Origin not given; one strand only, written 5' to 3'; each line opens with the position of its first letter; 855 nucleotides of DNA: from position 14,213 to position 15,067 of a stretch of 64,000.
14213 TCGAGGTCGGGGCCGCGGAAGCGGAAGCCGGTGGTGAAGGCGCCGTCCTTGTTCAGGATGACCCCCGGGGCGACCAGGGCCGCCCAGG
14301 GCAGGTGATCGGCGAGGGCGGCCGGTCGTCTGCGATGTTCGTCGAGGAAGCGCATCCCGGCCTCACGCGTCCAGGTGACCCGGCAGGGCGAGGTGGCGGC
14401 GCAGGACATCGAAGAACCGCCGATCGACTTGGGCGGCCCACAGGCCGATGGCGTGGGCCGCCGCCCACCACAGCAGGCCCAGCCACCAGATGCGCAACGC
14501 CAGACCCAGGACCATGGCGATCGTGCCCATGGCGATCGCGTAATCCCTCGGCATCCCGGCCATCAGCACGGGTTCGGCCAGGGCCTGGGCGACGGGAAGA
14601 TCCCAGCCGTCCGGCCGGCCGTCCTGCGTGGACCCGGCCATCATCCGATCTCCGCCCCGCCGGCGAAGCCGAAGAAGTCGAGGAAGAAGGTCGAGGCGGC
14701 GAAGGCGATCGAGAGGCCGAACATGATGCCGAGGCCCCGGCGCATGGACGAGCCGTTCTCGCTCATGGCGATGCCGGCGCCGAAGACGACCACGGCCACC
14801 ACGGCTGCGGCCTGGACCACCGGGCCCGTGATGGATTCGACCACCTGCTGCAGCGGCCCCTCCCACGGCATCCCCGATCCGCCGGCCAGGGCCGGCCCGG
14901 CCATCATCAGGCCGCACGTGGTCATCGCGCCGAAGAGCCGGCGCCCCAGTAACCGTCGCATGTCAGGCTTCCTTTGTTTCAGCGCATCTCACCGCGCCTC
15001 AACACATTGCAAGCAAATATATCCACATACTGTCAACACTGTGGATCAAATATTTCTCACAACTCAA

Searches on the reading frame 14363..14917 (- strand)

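Call 64: search_protein_families(library=pfam, proteins=[window:14363-14917:-], max_evalue=0.001)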
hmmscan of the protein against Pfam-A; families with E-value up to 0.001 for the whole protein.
window:14363-14917:- (184 aa): 1 family
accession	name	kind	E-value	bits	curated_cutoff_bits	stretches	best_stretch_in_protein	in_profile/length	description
PF05101.18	VirB3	-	2.7e-06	28.1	23.9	1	108-172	4-67/84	Type IV secretory pathway, VirB3-like protein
